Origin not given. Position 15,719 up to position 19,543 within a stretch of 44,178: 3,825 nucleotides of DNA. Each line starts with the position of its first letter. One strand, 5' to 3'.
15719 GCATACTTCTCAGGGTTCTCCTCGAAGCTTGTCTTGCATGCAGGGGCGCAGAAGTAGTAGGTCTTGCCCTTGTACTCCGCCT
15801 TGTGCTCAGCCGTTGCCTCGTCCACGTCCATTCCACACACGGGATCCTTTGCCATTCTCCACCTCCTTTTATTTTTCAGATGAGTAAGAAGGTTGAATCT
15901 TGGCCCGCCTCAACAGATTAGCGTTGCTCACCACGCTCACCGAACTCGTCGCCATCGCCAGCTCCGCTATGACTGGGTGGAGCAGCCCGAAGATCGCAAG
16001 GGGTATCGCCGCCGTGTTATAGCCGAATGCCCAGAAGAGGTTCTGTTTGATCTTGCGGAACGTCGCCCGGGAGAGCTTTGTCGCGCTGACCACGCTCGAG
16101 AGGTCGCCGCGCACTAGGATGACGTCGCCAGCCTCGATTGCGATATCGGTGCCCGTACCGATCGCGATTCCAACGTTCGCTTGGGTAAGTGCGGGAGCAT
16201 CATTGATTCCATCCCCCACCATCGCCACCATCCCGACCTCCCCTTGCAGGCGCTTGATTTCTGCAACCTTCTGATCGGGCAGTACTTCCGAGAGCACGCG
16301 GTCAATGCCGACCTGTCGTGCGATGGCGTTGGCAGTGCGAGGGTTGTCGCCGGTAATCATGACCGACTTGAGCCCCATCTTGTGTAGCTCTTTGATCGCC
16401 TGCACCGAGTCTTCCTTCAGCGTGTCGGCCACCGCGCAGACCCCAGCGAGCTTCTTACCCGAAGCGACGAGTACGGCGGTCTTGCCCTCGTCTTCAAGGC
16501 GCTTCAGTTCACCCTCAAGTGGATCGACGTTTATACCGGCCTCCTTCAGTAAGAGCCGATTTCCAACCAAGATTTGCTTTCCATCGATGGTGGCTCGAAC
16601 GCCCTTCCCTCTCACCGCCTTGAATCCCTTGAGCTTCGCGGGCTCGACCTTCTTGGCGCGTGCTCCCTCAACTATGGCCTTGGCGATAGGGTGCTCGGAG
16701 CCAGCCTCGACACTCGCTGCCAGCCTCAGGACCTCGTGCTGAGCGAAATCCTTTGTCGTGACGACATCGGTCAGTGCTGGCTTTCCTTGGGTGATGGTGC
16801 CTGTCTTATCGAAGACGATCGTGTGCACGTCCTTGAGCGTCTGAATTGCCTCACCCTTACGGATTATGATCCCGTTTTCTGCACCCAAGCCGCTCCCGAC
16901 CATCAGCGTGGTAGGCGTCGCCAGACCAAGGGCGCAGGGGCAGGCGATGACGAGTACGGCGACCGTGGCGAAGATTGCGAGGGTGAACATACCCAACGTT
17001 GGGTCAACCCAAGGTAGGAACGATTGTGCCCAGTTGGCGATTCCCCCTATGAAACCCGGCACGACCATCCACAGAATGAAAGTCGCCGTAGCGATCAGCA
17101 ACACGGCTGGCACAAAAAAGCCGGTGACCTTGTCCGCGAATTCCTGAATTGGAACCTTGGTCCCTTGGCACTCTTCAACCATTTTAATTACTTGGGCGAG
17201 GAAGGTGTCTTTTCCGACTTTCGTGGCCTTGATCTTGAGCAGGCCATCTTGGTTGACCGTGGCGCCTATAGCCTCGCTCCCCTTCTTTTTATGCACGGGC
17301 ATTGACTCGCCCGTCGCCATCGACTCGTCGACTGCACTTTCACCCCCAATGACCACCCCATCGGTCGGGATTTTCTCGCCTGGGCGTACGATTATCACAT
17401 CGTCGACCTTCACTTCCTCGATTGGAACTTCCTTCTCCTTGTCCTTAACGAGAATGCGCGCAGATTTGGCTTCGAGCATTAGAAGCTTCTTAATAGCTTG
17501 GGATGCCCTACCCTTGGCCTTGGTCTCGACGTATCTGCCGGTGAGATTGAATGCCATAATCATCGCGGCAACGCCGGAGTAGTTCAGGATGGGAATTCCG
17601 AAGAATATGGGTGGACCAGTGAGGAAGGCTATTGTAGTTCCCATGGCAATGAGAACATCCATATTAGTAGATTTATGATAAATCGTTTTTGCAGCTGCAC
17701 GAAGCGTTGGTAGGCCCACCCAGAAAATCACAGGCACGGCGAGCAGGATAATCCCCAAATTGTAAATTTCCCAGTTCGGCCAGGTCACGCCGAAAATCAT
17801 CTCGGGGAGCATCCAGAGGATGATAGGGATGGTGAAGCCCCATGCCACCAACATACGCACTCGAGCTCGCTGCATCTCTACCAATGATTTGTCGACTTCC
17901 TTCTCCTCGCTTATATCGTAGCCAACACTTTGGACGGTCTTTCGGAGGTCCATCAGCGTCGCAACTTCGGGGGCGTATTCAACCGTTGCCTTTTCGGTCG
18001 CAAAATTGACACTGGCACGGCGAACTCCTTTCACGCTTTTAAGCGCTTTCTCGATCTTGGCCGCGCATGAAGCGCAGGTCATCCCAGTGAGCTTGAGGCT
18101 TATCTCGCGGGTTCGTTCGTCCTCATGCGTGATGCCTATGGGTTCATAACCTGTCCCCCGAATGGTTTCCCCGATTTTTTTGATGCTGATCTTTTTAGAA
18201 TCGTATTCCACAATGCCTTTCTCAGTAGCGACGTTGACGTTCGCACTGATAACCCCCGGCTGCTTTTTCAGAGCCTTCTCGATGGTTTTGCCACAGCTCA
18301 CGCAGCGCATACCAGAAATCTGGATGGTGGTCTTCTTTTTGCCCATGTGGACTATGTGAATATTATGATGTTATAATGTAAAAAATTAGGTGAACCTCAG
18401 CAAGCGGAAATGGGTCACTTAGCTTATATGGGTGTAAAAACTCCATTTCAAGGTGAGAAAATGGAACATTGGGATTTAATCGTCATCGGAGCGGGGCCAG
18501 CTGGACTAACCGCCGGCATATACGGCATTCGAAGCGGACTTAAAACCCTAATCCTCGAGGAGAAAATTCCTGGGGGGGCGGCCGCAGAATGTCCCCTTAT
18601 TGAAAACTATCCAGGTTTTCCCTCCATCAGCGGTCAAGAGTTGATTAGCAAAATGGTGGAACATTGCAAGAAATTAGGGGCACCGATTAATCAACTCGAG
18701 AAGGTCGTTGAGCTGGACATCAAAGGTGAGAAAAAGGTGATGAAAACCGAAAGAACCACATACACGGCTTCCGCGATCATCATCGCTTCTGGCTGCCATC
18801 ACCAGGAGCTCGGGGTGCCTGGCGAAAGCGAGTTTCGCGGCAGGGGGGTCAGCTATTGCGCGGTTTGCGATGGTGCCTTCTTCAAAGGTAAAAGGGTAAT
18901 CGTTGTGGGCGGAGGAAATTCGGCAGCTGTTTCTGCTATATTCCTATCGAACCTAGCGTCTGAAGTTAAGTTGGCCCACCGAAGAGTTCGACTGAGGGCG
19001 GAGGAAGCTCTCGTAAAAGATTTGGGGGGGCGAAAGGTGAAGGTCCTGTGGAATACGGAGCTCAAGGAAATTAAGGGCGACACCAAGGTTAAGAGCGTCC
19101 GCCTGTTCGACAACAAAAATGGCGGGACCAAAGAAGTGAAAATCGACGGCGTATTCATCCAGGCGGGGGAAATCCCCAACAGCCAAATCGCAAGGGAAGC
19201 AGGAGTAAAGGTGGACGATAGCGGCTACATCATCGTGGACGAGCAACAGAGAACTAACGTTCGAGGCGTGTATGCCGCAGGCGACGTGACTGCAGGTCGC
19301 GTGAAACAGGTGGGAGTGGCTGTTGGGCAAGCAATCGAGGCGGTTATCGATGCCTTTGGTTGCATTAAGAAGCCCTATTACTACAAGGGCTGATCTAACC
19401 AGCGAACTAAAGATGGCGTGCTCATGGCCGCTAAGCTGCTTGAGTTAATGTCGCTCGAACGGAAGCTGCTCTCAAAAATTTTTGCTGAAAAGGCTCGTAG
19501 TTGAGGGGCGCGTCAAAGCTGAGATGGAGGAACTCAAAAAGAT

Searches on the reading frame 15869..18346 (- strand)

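Call 6: search_protein_families(library=pfam, max_evalue=0.001, proteins=[window:15869-18346:-])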
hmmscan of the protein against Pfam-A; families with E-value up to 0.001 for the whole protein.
window:15869-18346:- (825 aa): 5 families
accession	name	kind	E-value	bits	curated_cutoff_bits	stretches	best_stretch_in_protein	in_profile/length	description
PF00122.25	E1-E2_ATPase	-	9e-54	182.2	28.1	1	292-490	3-180/181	E1-E2 ATPase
PF00702.32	Hydrolase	-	6.1e-40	138.1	26.4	1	508-723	2-190/191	haloacid dehalogenase-like hydrolase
PF00403.32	HMA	-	1.3e-35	122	24.8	2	85-144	3-62/62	Heavy-metal-associated domain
PF08282.18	Hydrolase_3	-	7e-07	29.7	20.9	0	698-744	197-243/255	haloacid dehalogenase-like hydrolase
PF19803.4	DUF6286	-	0.00012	23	35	0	87-140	33-86/108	Family of unknown function (DUF6286)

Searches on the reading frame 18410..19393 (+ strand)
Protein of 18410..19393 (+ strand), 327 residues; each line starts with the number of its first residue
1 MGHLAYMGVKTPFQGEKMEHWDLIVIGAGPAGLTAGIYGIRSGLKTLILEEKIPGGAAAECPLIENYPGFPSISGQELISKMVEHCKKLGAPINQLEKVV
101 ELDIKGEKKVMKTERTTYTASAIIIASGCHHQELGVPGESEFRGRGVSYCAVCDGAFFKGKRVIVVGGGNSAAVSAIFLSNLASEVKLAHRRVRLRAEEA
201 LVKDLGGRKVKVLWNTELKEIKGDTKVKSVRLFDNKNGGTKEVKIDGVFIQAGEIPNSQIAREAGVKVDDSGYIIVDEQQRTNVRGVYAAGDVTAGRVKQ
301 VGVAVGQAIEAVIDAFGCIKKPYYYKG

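Call 6: search_protein_families(library=pfam, max_evalue=0.001, proteins=[window:18410-19393:+])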
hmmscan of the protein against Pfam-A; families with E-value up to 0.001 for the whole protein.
window:18410-19393:+ (327 aa): 12 families
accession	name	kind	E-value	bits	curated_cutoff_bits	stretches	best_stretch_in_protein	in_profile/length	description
PF07992.20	Pyr_redox_2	-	2.5e-53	181.8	26.1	1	22-308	2-291/291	Pyridine nucleotide-disulphide oxidoreductase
PF13738.12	Pyr_redox_3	-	5.1e-24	85.5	30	1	73-291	78-305/305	Pyridine nucleotide-disulphide oxidoreductase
PF00070.33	Pyr_redox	-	1.4e-13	51.6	22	1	162-232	1-79/82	Pyridine nucleotide-disulphide oxidoreductase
PF03486.20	HI0933_like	-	5.3e-08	33.1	50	0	22-52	2-32/244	HI0933-like protein Rossmann domain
PF01946.23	Thi4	-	3.2e-06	27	26.2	1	20-56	17-55/235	Thi4 family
PF00890.30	FAD_binding_2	-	4.3e-06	26.6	20.4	1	22-56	1-36/414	FAD binding domain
PF01134.28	GIDA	-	6.3e-06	25.9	22.1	0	22-89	1-59/391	Glucose inhibited division protein A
PF12831.13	FAD_oxidored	-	6.5e-06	26.1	27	1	22-59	1-39/416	FAD dependent oxidoreductase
PF13450.12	NAD_binding_8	-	4.1e-05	24.2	21.9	0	25-60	1-37/68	NAD(P)-binding Rossmann-like domain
PF01266.30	DAO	-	5.9e-05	23.2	27.9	0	22-57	1-38/353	FAD dependent oxidoreductase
PF00743.25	FMO-like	-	9.5e-05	21.5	22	1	122-192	141-215/532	Flavin-binding monooxygenase-like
PF01494.25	FAD_binding_3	-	0.00074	19.3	22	0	22-51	3-32/349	FAD binding domain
